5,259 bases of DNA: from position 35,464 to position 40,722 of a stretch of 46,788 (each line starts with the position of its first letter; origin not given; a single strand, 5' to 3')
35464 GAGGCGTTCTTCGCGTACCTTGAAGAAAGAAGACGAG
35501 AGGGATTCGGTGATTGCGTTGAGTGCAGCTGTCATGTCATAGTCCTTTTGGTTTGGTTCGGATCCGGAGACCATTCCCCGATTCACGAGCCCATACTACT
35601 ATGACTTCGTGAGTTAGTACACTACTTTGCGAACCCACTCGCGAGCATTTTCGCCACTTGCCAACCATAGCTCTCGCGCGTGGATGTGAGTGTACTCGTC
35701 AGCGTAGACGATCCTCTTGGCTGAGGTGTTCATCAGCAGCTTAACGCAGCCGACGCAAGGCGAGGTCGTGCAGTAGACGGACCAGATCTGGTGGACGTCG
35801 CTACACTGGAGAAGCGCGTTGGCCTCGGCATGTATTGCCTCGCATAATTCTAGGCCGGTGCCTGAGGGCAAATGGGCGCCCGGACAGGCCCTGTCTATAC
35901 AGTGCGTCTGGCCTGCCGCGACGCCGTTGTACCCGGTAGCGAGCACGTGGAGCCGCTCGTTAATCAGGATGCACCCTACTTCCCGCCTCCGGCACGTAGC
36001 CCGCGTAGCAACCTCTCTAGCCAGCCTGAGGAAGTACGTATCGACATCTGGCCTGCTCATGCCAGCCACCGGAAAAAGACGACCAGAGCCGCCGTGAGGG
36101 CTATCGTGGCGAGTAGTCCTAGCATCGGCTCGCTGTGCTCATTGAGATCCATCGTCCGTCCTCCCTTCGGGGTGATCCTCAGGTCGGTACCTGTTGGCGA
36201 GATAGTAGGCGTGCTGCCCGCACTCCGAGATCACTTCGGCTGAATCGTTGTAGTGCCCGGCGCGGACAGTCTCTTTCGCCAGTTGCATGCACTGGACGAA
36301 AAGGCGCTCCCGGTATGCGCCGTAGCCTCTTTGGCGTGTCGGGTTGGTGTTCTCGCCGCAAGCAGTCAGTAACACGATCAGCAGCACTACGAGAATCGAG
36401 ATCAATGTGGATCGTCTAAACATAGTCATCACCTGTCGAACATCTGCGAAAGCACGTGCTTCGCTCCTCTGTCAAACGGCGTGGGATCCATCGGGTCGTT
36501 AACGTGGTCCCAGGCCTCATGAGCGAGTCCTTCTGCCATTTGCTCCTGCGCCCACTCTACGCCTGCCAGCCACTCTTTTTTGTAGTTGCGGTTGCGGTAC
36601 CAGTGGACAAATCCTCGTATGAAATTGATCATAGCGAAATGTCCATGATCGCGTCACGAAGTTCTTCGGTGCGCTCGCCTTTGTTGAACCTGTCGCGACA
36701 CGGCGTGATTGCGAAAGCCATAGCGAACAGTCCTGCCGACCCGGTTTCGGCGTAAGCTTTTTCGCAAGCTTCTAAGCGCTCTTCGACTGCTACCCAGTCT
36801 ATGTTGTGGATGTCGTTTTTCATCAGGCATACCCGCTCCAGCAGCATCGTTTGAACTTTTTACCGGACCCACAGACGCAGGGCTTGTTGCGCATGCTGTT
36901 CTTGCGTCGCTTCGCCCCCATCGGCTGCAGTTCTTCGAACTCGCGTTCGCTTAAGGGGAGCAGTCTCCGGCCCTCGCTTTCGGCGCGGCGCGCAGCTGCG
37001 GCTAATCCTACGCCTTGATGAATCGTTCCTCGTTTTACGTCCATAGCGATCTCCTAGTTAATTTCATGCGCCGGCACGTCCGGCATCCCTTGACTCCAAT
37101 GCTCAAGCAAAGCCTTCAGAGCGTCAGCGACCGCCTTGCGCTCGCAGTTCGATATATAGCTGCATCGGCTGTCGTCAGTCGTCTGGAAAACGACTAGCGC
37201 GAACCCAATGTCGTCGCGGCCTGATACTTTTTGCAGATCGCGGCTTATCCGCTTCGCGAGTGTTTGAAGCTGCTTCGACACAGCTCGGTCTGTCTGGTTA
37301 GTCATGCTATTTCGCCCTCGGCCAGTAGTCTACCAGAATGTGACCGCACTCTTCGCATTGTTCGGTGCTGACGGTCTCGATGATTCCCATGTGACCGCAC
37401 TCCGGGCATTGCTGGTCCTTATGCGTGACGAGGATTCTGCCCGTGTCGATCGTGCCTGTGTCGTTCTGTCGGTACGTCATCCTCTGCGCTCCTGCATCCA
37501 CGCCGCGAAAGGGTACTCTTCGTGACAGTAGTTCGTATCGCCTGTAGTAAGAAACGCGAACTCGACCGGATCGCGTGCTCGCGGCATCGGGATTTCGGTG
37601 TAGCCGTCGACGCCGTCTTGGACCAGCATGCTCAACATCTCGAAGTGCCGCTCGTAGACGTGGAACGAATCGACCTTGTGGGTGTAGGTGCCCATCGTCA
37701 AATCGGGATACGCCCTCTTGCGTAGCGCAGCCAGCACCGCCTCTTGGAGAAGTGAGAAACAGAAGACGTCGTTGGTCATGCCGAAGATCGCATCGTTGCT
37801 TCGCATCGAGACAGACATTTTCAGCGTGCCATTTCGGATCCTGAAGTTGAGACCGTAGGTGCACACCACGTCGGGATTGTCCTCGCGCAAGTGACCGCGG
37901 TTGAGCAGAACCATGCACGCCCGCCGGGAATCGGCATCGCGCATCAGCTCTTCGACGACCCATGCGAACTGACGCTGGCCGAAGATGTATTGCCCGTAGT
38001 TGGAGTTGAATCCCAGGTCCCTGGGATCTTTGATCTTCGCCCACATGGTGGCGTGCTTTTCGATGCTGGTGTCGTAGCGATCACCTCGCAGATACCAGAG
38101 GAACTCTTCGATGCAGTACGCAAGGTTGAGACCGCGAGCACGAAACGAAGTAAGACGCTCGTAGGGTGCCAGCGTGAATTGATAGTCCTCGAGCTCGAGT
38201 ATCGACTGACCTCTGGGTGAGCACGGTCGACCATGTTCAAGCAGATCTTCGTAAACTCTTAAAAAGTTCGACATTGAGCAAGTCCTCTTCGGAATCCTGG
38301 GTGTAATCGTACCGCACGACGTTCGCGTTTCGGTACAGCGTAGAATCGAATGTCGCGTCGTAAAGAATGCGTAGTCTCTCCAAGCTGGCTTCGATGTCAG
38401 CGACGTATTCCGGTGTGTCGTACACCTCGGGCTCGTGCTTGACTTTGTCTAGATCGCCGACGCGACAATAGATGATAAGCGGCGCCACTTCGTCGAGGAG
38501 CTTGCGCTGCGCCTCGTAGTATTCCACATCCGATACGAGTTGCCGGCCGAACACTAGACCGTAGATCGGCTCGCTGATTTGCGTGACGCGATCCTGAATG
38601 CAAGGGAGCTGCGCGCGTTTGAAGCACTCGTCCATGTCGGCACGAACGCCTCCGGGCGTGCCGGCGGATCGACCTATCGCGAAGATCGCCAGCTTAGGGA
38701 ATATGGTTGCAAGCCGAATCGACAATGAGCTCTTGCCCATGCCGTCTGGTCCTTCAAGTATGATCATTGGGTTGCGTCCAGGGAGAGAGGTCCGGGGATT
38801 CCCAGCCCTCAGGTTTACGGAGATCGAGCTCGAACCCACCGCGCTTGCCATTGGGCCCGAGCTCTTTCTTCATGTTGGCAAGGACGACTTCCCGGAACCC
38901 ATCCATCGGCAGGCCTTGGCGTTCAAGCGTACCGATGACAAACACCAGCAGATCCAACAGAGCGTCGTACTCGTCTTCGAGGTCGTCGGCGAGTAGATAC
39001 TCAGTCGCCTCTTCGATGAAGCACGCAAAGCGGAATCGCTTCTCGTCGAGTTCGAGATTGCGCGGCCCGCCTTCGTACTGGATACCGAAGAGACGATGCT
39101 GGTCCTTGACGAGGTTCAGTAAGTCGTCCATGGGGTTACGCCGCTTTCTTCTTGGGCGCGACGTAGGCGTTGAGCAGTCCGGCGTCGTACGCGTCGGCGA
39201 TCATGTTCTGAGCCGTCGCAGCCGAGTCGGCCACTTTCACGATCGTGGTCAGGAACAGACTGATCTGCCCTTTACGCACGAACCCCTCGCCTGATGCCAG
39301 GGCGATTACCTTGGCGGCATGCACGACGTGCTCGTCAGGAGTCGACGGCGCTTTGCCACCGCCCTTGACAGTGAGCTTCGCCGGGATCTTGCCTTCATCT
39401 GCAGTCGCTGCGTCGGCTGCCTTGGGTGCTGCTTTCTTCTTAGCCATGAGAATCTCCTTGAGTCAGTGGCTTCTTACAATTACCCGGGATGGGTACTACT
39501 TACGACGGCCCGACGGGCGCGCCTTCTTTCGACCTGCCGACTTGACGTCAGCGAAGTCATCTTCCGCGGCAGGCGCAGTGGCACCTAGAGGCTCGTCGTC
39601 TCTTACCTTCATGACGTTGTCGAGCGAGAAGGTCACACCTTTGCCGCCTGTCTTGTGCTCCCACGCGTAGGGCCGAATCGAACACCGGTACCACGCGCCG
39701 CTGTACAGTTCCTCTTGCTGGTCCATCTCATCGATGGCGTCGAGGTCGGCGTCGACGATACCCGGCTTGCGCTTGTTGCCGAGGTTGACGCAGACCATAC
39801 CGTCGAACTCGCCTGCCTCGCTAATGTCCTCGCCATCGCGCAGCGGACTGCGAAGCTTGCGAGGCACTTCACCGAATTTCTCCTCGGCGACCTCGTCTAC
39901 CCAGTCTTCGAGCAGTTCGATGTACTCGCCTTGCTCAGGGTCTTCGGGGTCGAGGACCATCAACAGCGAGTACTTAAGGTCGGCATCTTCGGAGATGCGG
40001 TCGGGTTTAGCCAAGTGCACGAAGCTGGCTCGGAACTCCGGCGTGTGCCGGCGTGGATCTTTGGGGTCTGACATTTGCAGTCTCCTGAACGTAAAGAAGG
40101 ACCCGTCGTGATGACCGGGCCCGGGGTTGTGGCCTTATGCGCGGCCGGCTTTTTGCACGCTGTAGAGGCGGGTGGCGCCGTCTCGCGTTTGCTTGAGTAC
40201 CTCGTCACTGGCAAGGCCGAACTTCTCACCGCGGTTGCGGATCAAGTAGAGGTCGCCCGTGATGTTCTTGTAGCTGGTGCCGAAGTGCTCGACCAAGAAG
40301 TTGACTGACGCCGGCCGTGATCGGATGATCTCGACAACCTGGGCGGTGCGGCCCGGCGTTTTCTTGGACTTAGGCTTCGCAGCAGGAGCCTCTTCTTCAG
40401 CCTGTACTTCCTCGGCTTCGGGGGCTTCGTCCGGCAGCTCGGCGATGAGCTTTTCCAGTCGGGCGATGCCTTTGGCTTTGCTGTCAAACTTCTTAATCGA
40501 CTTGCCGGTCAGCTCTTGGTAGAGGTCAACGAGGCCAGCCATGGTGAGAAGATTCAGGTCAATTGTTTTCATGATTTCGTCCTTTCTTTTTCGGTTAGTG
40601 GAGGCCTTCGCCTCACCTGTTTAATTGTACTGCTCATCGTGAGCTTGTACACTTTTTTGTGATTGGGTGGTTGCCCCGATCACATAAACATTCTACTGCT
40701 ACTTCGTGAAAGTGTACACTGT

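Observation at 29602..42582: Early region built from a repeated ~43-bp promoter-operator cassette (10 good copies, 1 degenerate)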

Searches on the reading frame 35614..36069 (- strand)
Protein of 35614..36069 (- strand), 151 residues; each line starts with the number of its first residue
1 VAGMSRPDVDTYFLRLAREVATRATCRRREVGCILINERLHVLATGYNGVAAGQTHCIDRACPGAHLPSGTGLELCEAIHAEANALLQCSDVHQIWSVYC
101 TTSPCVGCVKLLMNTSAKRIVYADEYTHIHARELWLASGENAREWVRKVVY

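Call 22: search_protein_families(library=pfam, proteins=[window:35614-36069:-], max_evalue=0.05)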
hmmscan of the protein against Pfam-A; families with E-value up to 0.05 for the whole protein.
window:35614-36069:- (151 aa): 3 families
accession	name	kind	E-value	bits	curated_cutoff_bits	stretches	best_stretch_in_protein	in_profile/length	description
PF00383.29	dCMP_cyt_deam_1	-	4.9e-19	68.6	25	1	10-123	4-101/102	Cytidine and deoxycytidylate deaminase zinc-binding region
PF14437.12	MafB19-deam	-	1.8e-08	34.9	27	1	10-126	4-103/142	MafB19-like deaminase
PF20161.5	VpsR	-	0.033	14.3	23.7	1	80-137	28-83/121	VpsR domain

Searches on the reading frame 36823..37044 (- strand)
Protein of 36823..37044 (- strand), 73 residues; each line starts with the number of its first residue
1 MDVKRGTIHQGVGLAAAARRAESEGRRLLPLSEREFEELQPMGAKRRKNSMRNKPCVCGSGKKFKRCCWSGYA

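Call 22: search_protein_families(library=pfam, proteins=[window:36823-37044:-], max_evalue=0.05)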
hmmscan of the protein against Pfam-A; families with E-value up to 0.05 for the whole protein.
window:36823-37044:- (73 aa): 1 family
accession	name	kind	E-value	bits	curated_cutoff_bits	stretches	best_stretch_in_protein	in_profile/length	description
PF02810.21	SEC-C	-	1.5e-08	34.8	20.4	1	52-69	1-18/19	SEC-C motif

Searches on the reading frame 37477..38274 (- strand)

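Call 11: search_protein_families(library=pfam, proteins=[window:37477-38274:-], max_evalue=0.01)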
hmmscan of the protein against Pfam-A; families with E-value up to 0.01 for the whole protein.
window:37477-38274:- (265 aa): 1 family
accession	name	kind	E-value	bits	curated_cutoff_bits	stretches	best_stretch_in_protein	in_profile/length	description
PF00303.24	Thymidylat_synt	-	5.2e-18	65.6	24.3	1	3-220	2-224/266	Thymidylate synthase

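Call 12: search_protein_families(library=phrogs, proteins=[window:37477-38274:-], max_evalue=0.001)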
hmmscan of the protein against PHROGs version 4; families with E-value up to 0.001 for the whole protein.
window:37477-38274:- (265 aa): 4 families
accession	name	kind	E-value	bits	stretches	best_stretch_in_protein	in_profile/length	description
phrog_160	-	DNA, RNA and nucleotide metabolism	6e-41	141.4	1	1-234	33-280/335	thymidylate synthase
phrog_5131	-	DNA, RNA and nucleotide metabolism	1.6e-31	110.9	1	8-236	17-246/357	thymidylate synthase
phrog_3676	-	DNA, RNA and nucleotide metabolism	1.8e-18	67.9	1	40-211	54-231/351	thymidylate synthase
phrog_5682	-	DNA, RNA and nucleotide metabolism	1e-09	39.1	1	56-219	5-163/209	thymidylate synthase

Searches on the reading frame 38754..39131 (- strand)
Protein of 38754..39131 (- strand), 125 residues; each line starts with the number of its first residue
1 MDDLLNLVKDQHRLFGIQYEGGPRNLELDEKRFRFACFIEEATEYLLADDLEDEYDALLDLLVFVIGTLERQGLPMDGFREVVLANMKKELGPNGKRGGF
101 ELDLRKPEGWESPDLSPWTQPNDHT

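Call 22: search_protein_families(library=pfam, proteins=[window:38754-39131:-], max_evalue=0.05)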
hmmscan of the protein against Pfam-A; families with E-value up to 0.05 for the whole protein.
window:38754-39131:- (125 aa): 1 family
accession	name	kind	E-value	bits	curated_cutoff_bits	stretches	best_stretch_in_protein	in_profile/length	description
PF01503.22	PRA-PH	-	4.9e-06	27.3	21.3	1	9-82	2-81/86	Phosphoribosyl-ATP pyrophosphohydrolase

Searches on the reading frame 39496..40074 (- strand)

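Call 11: search_protein_families(library=pfam, proteins=[window:39496-40074:-], max_evalue=0.01)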
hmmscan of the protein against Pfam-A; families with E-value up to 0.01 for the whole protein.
window:39496-40074:- (192 aa): 1 family
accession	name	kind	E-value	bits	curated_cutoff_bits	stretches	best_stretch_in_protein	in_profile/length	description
PF10991.15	Enc34_ssDNA-bd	-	3.1e-33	115.3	26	1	11-177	5-169/176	Enterobacter phage Enc34, ssDNA-binding protein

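Call 12: search_protein_families(library=phrogs, proteins=[window:39496-40074:-], max_evalue=0.001)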
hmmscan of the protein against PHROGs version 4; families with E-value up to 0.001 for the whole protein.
window:39496-40074:- (192 aa): 2 families
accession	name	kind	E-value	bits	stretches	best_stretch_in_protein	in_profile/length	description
phrog_112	-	DNA, RNA and nucleotide metabolism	5.1e-44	151.9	1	5-179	18-196/265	Gp2.5-like ssDNA binding protein and ssDNA annealing protein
phrog_16841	-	unknown function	0.00082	20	1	97-161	92-161/236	-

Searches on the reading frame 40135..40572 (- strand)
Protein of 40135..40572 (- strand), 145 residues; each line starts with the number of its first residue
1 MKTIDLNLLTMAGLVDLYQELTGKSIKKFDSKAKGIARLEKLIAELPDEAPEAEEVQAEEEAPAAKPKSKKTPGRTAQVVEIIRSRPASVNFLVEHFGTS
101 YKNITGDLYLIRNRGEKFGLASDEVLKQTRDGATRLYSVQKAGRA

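Call 11: search_protein_families(library=pfam, proteins=[window:40135-40572:-], max_evalue=0.01)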
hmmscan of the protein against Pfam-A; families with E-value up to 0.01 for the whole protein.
window:40135-40572:- (145 aa): 0 families

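Call 12: search_protein_families(library=phrogs, proteins=[window:40135-40572:-], max_evalue=0.001)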
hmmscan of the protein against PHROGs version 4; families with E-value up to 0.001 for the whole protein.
window:40135-40572:- (145 aa): 0 families

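Call 60: search_solved_structures(query=window:40135-40572:-, max_evalue=1)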
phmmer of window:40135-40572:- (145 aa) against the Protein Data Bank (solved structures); distinct sequences matched with E-value up to 1: 2.
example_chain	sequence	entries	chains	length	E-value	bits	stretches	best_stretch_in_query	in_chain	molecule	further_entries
9og0_E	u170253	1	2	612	0.25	14.9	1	19-99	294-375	Isoform 2 of Protein OS-9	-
7rt0_A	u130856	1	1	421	0.58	13.7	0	83-132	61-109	4-methylaminobutanoate oxidase (methylamine-forming)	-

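Call 73: find_homologous_proteins(query=window:40135-40572:-, max_evalue=0.001)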
Query window:40135-40572:- (145 aa): 6 proteins with E <= 0.001 among 106 candidates.
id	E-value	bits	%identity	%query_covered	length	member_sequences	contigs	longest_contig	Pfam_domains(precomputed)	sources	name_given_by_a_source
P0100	1.1e-85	302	100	100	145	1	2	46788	-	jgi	jgi:hypothetical protein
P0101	1.5e-33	134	55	86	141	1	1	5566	-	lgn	-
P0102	9.9e-30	121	51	94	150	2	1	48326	-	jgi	jgi:hypothetical protein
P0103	1.9e-19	88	42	91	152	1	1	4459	-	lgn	-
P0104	2.0e-18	85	39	95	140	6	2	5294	-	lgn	-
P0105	2.4e-11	62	37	81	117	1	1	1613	-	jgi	-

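Call 80: predict_structure(alignment_id=A3)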
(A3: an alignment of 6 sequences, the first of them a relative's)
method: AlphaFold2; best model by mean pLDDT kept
length: 145 residues; sequences in the alignment: 6
mean_pLDDT: 75.0   pTM: 0.45
mean pLDDT of the five models: 75.0, 74.9, 74.5, 73.4, 73.4
residues with pLDDT >= 90: 28; 70-90: 81; 50-70: 8; < 50: 28
segments of 3 or more residues with pLDDT < 50: 47-71
pLDDT, mean of each block of 10 residues (from residue 1): 67 81 80 82 61 36 41 78 91 90 90 84 87 87 63
secondary structure, 60 per line:
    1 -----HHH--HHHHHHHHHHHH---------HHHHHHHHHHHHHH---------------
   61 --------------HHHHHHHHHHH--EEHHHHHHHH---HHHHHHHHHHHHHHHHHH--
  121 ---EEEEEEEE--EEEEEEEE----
elements in order: H11-22 H32-45 H75-85 H90-97 H101-118 E124-131 E134-141

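Call 82: fold_search(model_id=the predicted structure, library=pdb)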
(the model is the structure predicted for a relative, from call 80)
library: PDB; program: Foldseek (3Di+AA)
matches with E <= 10: 1155; with E <= 0.001: 0
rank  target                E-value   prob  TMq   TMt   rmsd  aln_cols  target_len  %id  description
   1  1r1u_B                1.5e-03  1.00  0.35  0.53   3.2        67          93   21  Crystal structure of the metal-sensing transcriptional repressor CzrA from Staphylococcus aureus in the apo-form (released 2004-05-18)
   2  6cdb_A                1.8e-03  1.00  0.36  0.52   3.1        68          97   20  Crystal Structure of V66L CzrA in the Zn(II)bound state (released 2018-07-11)
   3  6cdb_B                2.2e-03  1.00  0.34  0.51   3.0        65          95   22  Crystal Structure of V66L CzrA in the Zn(II)bound state (released 2018-07-11)
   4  1r1u_A                2.5e-03  1.00  0.35  0.52   3.2        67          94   21  Crystal structure of the metal-sensing transcriptional repressor CzrA from Staphylococcus aureus in the apo-form (released 2004-05-18)
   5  4ggg_B                3.1e-03  1.00  0.33  0.49   3.2        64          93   22  Crystal structure of V66A/L68V CzrA in the Zn(II)bound state. (released 2013-02-06)
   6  5yhx_A                3.1e-03  1.00  0.37  0.38  14.2       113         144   13  Structure of Lactococcus lactis ZitR, wild type (released 2017-12-06)
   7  5yhy                  3.7e-03  1.00  0.37  0.36  15.5       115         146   12  Structure of Lactococcus lactis ZitR, C30S mutant (released 2017-12-06)
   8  4omy_A                4.4e-03  1.00  0.35  0.51   2.9        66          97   17  Crystal Structure of SeMet NolR from Sinorhizobium fredii in complex with oligo AT DNA (released 2014-04-16)
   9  1r1u_C                4.7e-03  1.00  0.35  0.50   3.1        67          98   21  Crystal structure of the metal-sensing transcriptional repressor CzrA from Staphylococcus aureus in the apo-form (released 2004-05-18)
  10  5yi3_E                5.0e-03  1.00  0.36  0.36  14.4       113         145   14  Structure of Lactococcus lactis ZitR, C30S mutant in complex with DNA (released 2017-12-06)
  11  5yhz                  5.7e-03  1.00  0.37  0.37  15.3       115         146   13  Structure of Lactococcus lactis ZitR, E41A mutant (released 2017-12-06)
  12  5yhx_N                6.0e-03  1.00  0.38  0.38  14.4       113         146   12  Structure of Lactococcus lactis ZitR, wild type (released 2017-12-06)
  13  4ooi_B                7.3e-03  1.00  0.35  0.52   3.0        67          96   16  Reduced HlyU from Vibrio cholerae N16961 (released 2014-12-31)
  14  6cda                  7.3e-03  1.00  0.35  0.52   3.1        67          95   21  Crystal structure of L34A CzrA in the Zn(II)bound state (released 2018-07-11)
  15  4ooi_C                7.3e-03  1.00  0.35  0.51   3.3        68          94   16  Reduced HlyU from Vibrio cholerae N16961 (released 2014-12-31)
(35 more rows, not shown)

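Call 86: find_encoding_contigs(protein=P0101, flank=6000, max_places=1)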
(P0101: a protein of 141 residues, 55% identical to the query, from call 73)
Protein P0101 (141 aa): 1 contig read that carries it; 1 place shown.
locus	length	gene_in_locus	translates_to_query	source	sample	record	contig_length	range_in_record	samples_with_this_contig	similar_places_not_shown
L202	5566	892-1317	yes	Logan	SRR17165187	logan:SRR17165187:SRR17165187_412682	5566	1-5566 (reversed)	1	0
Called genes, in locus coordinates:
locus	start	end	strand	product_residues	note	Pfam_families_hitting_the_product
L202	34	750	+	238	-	PF10979:DUF2786, PF23771:DUF7168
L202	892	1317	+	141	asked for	-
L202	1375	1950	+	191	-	PF10991:Enc34_ssDNA-bd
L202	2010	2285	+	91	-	-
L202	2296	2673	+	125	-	PF01503:PRA-PH (weak)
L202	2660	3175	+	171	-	PF13521:AAA_28 (faint)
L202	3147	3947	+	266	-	PF00303:Thymidylat_synt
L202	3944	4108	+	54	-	-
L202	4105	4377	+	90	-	-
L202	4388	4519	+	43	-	-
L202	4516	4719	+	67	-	-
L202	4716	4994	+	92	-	-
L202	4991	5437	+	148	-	PF00383:dCMP_cyt_deam_1, PF14437:MafB19-deam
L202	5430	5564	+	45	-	?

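Call 87: find_encoding_contigs(protein=P0103, flank=6000, max_places=1)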
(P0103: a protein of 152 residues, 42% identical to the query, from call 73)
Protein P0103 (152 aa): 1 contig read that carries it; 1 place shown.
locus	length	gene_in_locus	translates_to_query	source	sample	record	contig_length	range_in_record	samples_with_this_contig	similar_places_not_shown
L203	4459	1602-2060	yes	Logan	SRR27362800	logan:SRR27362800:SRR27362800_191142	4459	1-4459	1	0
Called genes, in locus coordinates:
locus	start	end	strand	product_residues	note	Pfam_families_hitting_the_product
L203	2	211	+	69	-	?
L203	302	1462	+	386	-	PF10926:DUF2800, PF12705:PDDEXK_1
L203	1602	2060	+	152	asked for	-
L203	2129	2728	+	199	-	PF10991:Enc34_ssDNA-bd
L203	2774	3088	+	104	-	-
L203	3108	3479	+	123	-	PF01503:PRA-PH (weak)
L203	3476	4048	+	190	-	-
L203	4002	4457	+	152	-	?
